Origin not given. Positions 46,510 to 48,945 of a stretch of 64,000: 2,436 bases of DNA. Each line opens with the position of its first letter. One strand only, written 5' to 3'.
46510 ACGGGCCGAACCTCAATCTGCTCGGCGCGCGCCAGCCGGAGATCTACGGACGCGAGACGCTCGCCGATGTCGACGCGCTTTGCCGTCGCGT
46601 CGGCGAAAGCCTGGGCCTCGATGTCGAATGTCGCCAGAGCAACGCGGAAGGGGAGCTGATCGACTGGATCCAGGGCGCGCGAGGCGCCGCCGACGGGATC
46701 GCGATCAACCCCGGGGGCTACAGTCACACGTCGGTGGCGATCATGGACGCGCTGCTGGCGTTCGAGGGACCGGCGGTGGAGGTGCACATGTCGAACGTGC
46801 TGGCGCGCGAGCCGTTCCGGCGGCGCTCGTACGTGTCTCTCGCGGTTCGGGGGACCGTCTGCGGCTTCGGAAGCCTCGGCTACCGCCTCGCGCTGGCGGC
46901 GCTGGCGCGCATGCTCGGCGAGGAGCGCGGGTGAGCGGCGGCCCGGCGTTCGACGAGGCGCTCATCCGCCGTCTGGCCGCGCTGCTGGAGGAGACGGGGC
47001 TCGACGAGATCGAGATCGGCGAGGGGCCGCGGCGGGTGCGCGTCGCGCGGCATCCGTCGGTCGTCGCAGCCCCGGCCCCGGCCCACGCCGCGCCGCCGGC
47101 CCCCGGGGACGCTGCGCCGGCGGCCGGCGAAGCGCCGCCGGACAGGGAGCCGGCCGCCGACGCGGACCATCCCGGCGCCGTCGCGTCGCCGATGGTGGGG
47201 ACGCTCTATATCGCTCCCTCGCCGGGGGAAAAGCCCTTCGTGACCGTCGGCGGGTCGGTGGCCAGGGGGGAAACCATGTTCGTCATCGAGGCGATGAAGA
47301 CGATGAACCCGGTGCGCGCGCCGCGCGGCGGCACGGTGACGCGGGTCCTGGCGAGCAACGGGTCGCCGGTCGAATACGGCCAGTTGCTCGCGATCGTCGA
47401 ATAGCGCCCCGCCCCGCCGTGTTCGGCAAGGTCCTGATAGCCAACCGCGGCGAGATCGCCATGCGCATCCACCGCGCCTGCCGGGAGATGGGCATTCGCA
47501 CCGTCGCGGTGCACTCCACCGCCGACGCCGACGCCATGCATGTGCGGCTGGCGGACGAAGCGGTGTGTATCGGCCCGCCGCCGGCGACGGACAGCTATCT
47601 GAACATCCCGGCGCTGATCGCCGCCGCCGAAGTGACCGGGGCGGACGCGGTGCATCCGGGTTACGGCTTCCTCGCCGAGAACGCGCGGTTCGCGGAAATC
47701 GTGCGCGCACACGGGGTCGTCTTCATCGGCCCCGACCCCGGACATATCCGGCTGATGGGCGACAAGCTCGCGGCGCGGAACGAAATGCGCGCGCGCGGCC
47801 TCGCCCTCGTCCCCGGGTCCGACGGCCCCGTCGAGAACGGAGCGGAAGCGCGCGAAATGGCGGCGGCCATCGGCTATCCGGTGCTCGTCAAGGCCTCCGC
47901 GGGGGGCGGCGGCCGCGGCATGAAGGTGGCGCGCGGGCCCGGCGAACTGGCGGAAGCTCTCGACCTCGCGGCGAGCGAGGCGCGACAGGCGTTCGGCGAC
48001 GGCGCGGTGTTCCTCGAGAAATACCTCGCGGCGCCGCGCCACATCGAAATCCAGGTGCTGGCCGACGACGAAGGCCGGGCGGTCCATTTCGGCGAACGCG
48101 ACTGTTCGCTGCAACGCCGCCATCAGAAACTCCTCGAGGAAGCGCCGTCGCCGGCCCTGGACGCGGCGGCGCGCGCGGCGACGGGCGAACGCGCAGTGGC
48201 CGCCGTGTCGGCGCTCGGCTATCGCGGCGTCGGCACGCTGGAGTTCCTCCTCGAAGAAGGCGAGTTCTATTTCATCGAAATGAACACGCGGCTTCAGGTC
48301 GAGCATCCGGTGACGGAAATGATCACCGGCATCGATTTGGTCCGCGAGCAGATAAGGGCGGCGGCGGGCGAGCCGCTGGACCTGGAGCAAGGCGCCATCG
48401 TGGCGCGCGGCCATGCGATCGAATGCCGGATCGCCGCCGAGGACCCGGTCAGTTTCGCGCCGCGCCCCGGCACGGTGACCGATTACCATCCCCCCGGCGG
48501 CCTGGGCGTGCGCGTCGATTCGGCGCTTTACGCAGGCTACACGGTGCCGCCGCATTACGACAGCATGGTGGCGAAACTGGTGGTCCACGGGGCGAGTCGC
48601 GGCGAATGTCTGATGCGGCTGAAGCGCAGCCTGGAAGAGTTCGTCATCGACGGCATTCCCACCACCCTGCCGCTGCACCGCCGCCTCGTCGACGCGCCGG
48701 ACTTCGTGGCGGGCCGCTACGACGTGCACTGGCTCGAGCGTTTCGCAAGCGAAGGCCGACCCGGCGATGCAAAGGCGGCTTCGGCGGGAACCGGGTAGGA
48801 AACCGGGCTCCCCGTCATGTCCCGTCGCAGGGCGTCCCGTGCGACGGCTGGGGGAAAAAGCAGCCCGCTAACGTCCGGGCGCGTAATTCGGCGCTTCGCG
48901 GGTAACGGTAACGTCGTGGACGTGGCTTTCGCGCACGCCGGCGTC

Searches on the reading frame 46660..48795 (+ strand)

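Call 116: search_protein_families(library=pfam, proteins=[window:46660-48795:+], max_evalue=0.0001)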
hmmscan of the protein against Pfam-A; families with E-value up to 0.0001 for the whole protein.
window:46660-48795:+ (712 aa): 5 families
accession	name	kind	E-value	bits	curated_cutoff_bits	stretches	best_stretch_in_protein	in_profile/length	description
PF02786.22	CPSase_L_D2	-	9.9e-74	247.8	19.8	1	368-574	1-209/211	Carbamoyl-phosphate synthase L chain, ATP binding domain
PF00289.28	Biotin_carb_N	-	6.1e-46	155.9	25.5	1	255-362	2-109/110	Biotin carboxylase, N-terminal domain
PF02785.25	Biotin_carb_C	-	4.2e-37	127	32.4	1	588-694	1-108/108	Biotin carboxylase C-terminal domain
PF07478.18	Dala_Dala_lig_C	-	5e-10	39.7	24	1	397-543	28-174/204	D-ala D-ala ligase C-terminus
PF02222.28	ATP-grasp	-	3.3e-09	37.1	27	1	391-544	16-162/179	ATP-grasp domain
